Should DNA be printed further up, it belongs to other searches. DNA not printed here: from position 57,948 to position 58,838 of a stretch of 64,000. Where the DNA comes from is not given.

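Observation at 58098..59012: Inverted-architecture response regulator (XRE HTH then receiver) with a LytS-like kinase and two identical palindromic 17-mers in the divergent promoter region.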

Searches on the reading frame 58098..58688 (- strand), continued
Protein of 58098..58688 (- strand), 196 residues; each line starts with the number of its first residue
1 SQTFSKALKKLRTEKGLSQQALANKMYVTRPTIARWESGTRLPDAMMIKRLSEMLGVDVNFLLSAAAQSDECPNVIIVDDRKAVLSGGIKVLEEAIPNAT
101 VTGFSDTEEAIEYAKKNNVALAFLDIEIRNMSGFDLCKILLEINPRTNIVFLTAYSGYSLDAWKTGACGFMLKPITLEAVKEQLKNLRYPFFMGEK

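Call 33: search_protein_representatives(protein=window:58098-58688:-)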
Query: 196 residues. Proteins with E-value up to 0.001 (for the whole library): 46203; up to 1e-10: 1539; up to 1e-30: 77. The best 150 are listed.
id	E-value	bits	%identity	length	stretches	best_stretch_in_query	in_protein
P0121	4.9e-71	254.3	32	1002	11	2-66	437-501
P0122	7.9e-68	243.9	59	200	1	3-191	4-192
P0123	2.6e-57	209.6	50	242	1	2-191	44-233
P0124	3.3e-57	209.3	50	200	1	4-192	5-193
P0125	1.7e-56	206.9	32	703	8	3-65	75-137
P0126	5.7e-54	198.7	49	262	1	3-190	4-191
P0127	1.8e-52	193.8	49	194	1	3-190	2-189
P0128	4.8e-52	192.4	60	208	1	4-153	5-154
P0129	3.5e-50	186.4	63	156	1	3-147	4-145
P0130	5.6e-49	182.4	55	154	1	47-195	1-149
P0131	1.1e-48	181.5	57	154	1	42-191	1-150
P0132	1.2e-47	178.1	68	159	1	78-194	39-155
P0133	1.8e-47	177.6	65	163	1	67-193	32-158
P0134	4.6e-47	176.2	68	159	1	74-194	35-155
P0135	5.6e-47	175.9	46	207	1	3-191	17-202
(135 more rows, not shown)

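Call 44: find_encoding_contigs(protein=P0001, flank=1000, max_places=3)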
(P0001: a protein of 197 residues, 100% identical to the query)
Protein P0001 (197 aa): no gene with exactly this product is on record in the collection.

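Call 45: list_cluster_members(proteins=[P0001, P0029, P0092])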
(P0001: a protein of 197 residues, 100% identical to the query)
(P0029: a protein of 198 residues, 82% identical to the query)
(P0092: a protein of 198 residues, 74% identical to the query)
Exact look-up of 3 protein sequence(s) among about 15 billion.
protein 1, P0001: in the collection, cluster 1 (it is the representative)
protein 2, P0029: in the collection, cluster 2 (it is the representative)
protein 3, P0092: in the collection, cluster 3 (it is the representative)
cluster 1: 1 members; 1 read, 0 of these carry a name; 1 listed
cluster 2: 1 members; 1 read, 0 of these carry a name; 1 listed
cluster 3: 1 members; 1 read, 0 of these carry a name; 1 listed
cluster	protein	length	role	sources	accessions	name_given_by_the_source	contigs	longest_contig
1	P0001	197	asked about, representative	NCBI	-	-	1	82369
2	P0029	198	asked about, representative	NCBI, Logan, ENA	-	-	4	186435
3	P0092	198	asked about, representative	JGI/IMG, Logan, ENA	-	-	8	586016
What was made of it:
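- Tried and rejected: An exact look-up of the window's own regulator gave no contig (call 44), and the cluster look-up gave no names (call 45).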

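Call 53: predict_structure(alignment_id=A2)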
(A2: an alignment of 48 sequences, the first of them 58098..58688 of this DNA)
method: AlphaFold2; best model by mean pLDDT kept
length: 196 residues; sequences in the alignment: 48
mean_pLDDT: 89.2   pTM: 0.67
mean pLDDT of the five models: 89.2, 87.2, 85.2, 83.9, 72.1
residues with pLDDT >= 90: 126; 70-90: 56; 50-70: 13; < 50: 1
segments of 3 or more residues with pLDDT < 50: none
pLDDT, mean of each block of 10 residues (from residue 1): 88 95 96 93 91 93 75 88 93 91 96 93 92 95 94 74 82 92 88 64
secondary structure, 60 per line:
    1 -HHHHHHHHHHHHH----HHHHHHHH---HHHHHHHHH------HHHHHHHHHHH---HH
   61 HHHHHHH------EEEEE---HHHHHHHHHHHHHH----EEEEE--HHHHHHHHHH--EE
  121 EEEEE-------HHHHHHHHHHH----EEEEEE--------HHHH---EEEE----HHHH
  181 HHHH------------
elements in order: H2-14 H19-26 H30-38 H45-55 H59-67 E74-78 H82-95 E100-104 H107-116 E119-125 H133-143 E148-153 H162-165 E169-172 H177-184
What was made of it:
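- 58098..58691 (-): Response regulator gene, 197 aa: N-terminal XRE/HTH_3 domain, short conserved linker (QSDECPN), C-terminal receiver with D79/D80/D125/T153/K173 (Met-less numbering). AlphaFold2 model with pLDDT 89, five-helix HTH plus (beta-alpha)5 receiver, call 53.
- On XRE/Cro-C1 (HTH_3) DNA-binding family: The model shows helices at 2-14, 19-26, 30-38, 45-55 and 59-67 (call 53).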

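Call 55: fold_search(model_id=the predicted structure, library=pdb)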
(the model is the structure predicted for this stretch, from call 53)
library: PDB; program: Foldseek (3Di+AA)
matches with E <= 10: 1655; with E <= 0.001: 524
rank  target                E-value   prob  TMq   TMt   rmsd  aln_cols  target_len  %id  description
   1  3crn_A                1.0e-07  1.00  0.52  0.77   2.0       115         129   23  Crystal structure of response regulator receiver domain protein (CheY-like) from Methanospirillum hungatei JF-1 (released 2008-04-22)
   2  6swb_B                2.8e-07  1.00  0.52  0.75   2.2       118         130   26  The REC domain of AraT, a response regulator from Geobacillus stearothermophilus (released 2020-10-14)
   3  1pey_C                3.1e-07  1.00  0.52  0.81   2.0       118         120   21  Crystal structure of the Response Regulator Spo0F complexed with Mn2+ (released 2004-05-18)
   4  6swb_A                3.9e-07  1.00  0.53  0.78   2.3       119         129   25  The REC domain of AraT, a response regulator from Geobacillus stearothermophilus (released 2020-10-14)
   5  3crn_B                4.2e-07  1.00  0.52  0.79   2.1       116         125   23  Crystal structure of response regulator receiver domain protein (CheY-like) from Methanospirillum hungatei JF-1 (released 2008-04-22)
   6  1srr_B                5.9e-07  1.00  0.53  0.83   2.6       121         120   20  CRYSTAL STRUCTURE OF A PHOSPHATASE RESISTANT MUTANT OF SPORULATION RESPONSE REGULATOR SPO0F FROM BACILLUS SUBTILIS (released 1997-04-21)
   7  7pvk_A                7.1e-07  1.00  0.52  0.21   2.4       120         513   25  X-ray structure of dimeric PorX (T272A mutant), in complex with pGpG. (released 2022-12-14)
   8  4hnr                  1.0e-06  1.00  0.52  0.82   2.0       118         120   24  High resolution structure of Chemotaxis response regulator CheY4 of Vibrio cholerae (released 2013-10-02)
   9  4iga_A                1.0e-06  1.00  0.48  0.77   2.5       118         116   27  The crystal structure of an activated Thermotoga maritima CheY with N-terminal region of FliM (released 2013-04-24)
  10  7pv7_B                1.1e-06  1.00  0.52  0.21   2.5       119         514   25  Crystal structure of dimeric Porphyromonas gingivalis PorX, a type 9 secretion system response regulator. (released 2022-12-14)
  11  4qyw                  1.1e-06  1.00  0.52  0.84   1.9       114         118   25  Structure of phosphono-CheY from T.maritima (released 2015-08-19)
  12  7pv7_A                1.1e-06  1.00  0.52  0.21   2.5       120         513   25  Crystal structure of dimeric Porphyromonas gingivalis PorX, a type 9 secretion system response regulator. (released 2022-12-14)
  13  5uxw_B                1.1e-06  1.00  0.48  0.39  10.8       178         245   18  Crystal Structure of Anti-anti-sigma factor PhyR from Bartonella quintana (released 2018-02-28)
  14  1srr_A                1.4e-06  1.00  0.52  0.82   2.0       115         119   20  CRYSTAL STRUCTURE OF A PHOSPHATASE RESISTANT MUTANT OF SPORULATION RESPONSE REGULATOR SPO0F FROM BACILLUS SUBTILIS (released 1997-04-21)
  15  4h60                  1.4e-06  1.00  0.52  0.83   2.0       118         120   24  High resolution structure of Vibrio cholerae chemotaxis protein CheY4 crystallized in low pH (4.0) condition (released 2013-08-07)
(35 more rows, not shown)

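Call 56: search_protein_families(library=pfam, proteins=[L010:1420-2370:-, L016:509-1072:-, L044:4622-5524:-, L055:1-2535:-, L059:5071-5739:-, L071:3678-5306:-, L080:5134-5775:-, L002:5068-5994:-, L019:4746-5807:-, L025:5209-5628:-], max_evalue=0.001)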
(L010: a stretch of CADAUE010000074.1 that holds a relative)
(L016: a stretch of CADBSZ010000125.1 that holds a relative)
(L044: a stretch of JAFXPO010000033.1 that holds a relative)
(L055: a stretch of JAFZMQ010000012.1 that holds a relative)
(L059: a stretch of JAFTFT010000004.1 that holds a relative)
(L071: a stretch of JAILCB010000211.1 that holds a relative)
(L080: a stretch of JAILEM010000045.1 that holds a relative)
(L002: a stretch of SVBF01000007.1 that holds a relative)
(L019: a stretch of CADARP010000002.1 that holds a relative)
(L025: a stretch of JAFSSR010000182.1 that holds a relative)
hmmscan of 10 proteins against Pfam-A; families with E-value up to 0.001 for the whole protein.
L010:1420-2370:- (316 aa): 2 families
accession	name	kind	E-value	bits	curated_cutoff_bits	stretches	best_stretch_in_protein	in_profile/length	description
PF00480.26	ROK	-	2.5e-68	231.2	22.9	1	4-316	1-290/294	ROK family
PF01869.26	BcrAD_BadFG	-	1.2e-10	41.8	31.5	1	5-73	1-71/271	BadF/BadG/BcrA/BcrD ATPase family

L016:509-1072:- (187 aa): 0 families

L044:4622-5524:- (300 aa): 0 families

L055:1-2535:- (845 aa): 5 families
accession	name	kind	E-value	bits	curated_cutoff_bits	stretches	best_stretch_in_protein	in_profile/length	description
PF19789.6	DUF6273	-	1.6e-05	25.3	23.5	1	688-744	126-171/172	Domain of unknown function (DUF6273)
PF23451.1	Zn_ribbon_PaaD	-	0.00027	20.9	27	0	40-74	10-51/53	PaaD zinc beta ribbon domain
PF09723.15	Zn_ribbon_8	-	0.00029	21.2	34.4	0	62-91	5-39/41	Zinc ribbon domain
PF24458.1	DUF7573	-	0.00035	20.9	30.2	0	42-71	9-39/39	Domain of unknown function (DUF7573)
PF12760.12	Zn_ribbon_IS1595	-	0.00037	20.9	25.4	0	42-68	16-43/46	Transposase zinc-ribbon domain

L059:5071-5739:- (222 aa): 1 family
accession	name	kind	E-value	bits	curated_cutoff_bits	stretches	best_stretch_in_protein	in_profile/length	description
PF00847.26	AP2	-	7.2e-06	26.6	33.3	1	167-206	1-43/54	AP2 domain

L071:3678-5306:- (542 aa): 1 family
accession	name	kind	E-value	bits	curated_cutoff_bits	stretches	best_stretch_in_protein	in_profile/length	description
PF02275.23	CBAH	-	1.8e-07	31.5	20.4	1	62-249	1-161/316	Linear amide C-N hydrolases, choloylglycine hydrolase family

L080:5134-5775:- (213 aa): 0 families

L002:5068-5994:- (308 aa): 0 families

L019:4746-5807:- (353 aa): 0 families

L025:5209-5628:- (139 aa): 1 family
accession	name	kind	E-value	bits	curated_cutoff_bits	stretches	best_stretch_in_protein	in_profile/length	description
PF00990.26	GGDEF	-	2.6e-12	47.2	23.8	1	82-131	3-54/161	Diguanylate cyclase, GGDEF domain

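Call 57: search_protein_families(library=pfam, proteins=[L017:3240-4794:+, L019:8203-9000:+, L030:8167-10336:+, L054:4824-5246:+, L064:5611-8165:+, L054:8113-9290:+, L025:3297-4025:-, L048:2423-4297:+, L044:981-1538:-, L006:4556-5959:+], max_evalue=0.001)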
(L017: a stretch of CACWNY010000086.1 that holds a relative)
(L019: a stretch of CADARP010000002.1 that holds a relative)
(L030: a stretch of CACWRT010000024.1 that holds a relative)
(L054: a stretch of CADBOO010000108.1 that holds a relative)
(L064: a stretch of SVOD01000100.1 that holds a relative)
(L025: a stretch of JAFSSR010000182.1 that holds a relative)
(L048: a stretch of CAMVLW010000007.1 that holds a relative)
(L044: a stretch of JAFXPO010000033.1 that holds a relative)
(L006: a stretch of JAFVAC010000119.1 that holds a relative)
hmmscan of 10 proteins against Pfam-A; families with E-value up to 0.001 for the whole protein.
L017:3240-4794:+ (518 aa): 0 families

L019:8203-9000:+ (265 aa): 1 family
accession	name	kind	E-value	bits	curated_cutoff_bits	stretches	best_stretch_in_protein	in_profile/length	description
PF04203.18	Sortase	-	5.5e-08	33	26.6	1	88-258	1-124/125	Sortase domain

L030:8167-10336:+ (723 aa): 1 family
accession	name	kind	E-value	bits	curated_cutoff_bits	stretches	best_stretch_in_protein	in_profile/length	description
PF18889.6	Beta_helix_3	-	6.2e-05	23.6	27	0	510-531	1-19/20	Beta helix repeat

L054:4824-5246:+ (140 aa): 0 families

L064:5611-8165:+ (851 aa): 2 families
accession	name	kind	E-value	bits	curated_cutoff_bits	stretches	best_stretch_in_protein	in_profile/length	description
PF00240.29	ubiquitin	-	1.8e-20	72.9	25.4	1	720-790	1-70/72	Ubiquitin family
PF11976.14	Rad60-SLD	-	8.5e-11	42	23.8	1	719-787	2-70/72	Ubiquitin-2 like Rad60 SUMO-like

L054:8113-9290:+ (392 aa): 1 family
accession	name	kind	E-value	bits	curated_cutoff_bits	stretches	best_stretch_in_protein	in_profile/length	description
PF00375.23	SDF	-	1.7e-21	77.1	27.9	1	135-385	4-253/387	Sodium:dicarboxylate symporter family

L025:3297-4025:- (242 aa): 1 family
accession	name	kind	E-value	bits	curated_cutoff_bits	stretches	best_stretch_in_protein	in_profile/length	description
PF03306.18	AAL_decarboxy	-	3.6e-63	213.2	25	1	6-226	1-217/219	Alpha-acetolactate decarboxylase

L048:2423-4297:+ (624 aa): 1 family
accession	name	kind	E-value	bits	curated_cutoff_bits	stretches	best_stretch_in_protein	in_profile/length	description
PF00501.34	AMP-binding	-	1.2e-41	143.3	29.9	1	49-451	10-384/384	AMP-binding enzyme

L044:981-1538:- (185 aa): 1 family
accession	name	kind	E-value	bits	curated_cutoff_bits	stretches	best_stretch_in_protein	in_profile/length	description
PF13517.12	FG-GAP_3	-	9.1e-05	23.4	26.9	0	77-120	1-41/61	FG-GAP-like repeat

L006:4556-5959:+ (467 aa): 2 families
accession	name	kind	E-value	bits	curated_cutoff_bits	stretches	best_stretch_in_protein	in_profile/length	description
PF13173.12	AAA_14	-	1.1e-24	87.3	27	1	39-173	2-129/129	AAA domain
PF13635.12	DUF4143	-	6.9e-24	84.8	28.1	1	245-408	1-160/160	Domain of unknown function (DUF4143)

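Call 60: find_encoding_contigs(protein=P0004, flank=3000, max_places=3)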
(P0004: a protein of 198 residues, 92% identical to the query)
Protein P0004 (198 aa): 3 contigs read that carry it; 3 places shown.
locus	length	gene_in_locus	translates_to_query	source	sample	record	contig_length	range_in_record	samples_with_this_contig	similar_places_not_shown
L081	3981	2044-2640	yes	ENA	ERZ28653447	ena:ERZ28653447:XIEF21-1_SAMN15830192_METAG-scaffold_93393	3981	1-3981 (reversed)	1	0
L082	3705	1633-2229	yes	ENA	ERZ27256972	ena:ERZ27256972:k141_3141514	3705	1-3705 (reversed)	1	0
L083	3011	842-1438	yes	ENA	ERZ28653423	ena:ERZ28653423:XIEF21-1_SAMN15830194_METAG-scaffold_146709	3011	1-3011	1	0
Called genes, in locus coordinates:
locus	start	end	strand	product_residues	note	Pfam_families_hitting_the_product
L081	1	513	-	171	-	?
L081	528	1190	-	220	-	PF13367:PrsW-protease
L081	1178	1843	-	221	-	-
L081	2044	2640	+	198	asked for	PF12844:HTH_19, PF13560:HTH_31, PF01381:HTH_3, PF00072:Response_reg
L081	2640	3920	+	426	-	PF06580:His_kinase, PF02518:HATPase_c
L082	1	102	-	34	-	?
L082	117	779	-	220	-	PF13367:PrsW-protease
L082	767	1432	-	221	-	-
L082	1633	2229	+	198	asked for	PF12844:HTH_19, PF13560:HTH_31, PF01381:HTH_3, PF00072:Response_reg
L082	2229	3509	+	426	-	PF06580:His_kinase, PF02518:HATPase_c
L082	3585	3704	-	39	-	?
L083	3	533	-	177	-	?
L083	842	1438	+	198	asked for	PF12844:HTH_19, PF13560:HTH_31, PF01381:HTH_3, PF00072:Response_reg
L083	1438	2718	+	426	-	PF06580:His_kinase, PF02518:HATPase_c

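Call 61: find_encoding_contigs(protein=P0012, flank=3000, max_places=2)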
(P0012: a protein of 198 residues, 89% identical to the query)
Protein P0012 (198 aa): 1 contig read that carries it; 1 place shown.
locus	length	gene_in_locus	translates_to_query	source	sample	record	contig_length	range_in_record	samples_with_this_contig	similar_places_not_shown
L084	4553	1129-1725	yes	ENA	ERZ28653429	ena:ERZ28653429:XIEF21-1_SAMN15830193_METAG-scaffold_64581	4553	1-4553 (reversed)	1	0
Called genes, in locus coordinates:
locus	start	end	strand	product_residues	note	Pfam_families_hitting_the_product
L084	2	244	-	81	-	?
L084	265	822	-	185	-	-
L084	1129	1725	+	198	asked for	PF12844:HTH_19, PF13560:HTH_31, PF01381:HTH_3, PF00072:Response_reg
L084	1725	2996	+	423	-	PF06580:His_kinase, PF02518:HATPase_c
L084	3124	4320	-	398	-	PF01381:HTH_3, PF12844:HTH_19, PF13560:HTH_31 (weak), PF12668:DUF3791 (weak), PF00293:NUDIX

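Call 62: find_encoding_contigs(protein=P0018, flank=3000, max_places=2)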
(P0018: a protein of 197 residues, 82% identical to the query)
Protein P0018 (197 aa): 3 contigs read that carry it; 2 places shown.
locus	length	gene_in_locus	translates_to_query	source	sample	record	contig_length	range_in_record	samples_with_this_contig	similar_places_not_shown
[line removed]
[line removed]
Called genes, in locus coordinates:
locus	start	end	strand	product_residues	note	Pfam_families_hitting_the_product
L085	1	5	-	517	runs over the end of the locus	PF02415:Chlam_PMP (faint)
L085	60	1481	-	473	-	PF09479:Flg_new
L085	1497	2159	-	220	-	PF13367:PrsW-protease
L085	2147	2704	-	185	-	-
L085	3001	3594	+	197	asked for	PF12844:HTH_19, PF13560:HTH_31, PF01381:HTH_3, PF00072:Response_reg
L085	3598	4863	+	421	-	PF06580:His_kinase, PF02518:HATPase_c (weak)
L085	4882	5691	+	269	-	PF12146:Hydrolase_4 (faint), PF12695:Abhydrolase_5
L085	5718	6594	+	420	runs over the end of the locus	-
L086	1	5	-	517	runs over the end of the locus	PF02415:Chlam_PMP (faint)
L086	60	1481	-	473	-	PF09479:Flg_new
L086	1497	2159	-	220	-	PF13367:PrsW-protease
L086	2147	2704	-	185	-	-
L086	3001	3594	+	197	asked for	PF12844:HTH_19, PF13560:HTH_31, PF01381:HTH_3, PF00072:Response_reg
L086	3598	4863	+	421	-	PF06580:His_kinase, PF02518:HATPase_c (weak)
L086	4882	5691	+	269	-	PF12146:Hydrolase_4 (faint), PF12695:Abhydrolase_5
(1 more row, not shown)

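Call 73: find_related_loci(query=A1, collection=viral_contigs, flank=5000)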
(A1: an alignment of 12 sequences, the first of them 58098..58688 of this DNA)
Query A1 (196 aa) in viral_contigs; peptide patterns used: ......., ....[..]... (x = any residue, [..] = any of these).
54 stretches matched a pattern, but none encodes a relative of the query by tblastn (E <= 1e-3).

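Call 74: search_dna_similar(query=window:58098-58688:-, collection=plasmids, mode=protein, max_rows=10)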
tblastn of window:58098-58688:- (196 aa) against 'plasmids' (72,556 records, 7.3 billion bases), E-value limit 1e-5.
Records with a match: 536; places in all: 565; records where one place covers at least 80% of the query: 1.
Best place of each record, by identity: <60% 536.
By first word of the organism name: Enterococcus 233; Lactiplantibacillus 54; Staphylococcus 49; Bacillus 15; Clostridium 14; Leuconostoc 12; Rahnella 11; Priestia 11; Azospirillum 7; Chondrinema 7; and 61 more.
By predicted mobility (MOB-suite, as given by PLSDB): mobilizable 291; non-mobilizable 177; conjugative 68.
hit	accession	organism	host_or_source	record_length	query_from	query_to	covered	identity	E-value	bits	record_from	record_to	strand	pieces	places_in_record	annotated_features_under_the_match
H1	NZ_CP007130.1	Gemmatirosa kalamazoonensis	-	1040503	34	178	74%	32.5%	2e-9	64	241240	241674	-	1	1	record has no annotation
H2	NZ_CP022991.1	Paraburkholderia aromaticivorans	-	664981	39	187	76%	30.5%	4e-6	54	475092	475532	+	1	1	response regulator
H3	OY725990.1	Phocaeicola massiliensis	-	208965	13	176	84%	25.5%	2e-8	60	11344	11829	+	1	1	record has no annotation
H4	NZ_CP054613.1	Paenibacillus cellulosilyticus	cell culture,soil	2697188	4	151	76%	27.8%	2e-6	54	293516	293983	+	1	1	none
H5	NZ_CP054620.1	Azospirillum oryzae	cell culture,soil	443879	74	194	62%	33.6%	7e-7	56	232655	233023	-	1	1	btsR: two-component system response regulator BtsR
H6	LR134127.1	Klebsiella aerogenes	not available: to be reported later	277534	64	188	64%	32.3%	1e-6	55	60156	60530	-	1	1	yehT: Hypothetical response regulatory protein yehT | yehU: Autolysin sensor kinase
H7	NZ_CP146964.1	Butyrivibrio fibrisolvens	Bovinae,Bovine rumen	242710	74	185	57%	35.7%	3e-15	80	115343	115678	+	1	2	response regulator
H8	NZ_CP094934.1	Paraclostridium bifermentans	Homo sapiens,feces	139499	75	185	57%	35.3%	6e-11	68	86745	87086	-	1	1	LytTR family DNA-binding domain-containing protein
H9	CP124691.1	Paraclostridium bifermentans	Whole organism,peat soil sample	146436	75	185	57%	35.3%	6e-11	67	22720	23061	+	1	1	LytTR family DNA-binding domain-containing protein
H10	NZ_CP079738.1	Paraclostridium bifermentans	whole organism,soil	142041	75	185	57%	35.3%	9e-11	67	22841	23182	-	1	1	LytTR family DNA-binding domain-containing protein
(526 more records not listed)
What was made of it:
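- Tried and rejected: There are no relatives in viral contigs (call 73) and no close relatives on plasmids (call 74).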
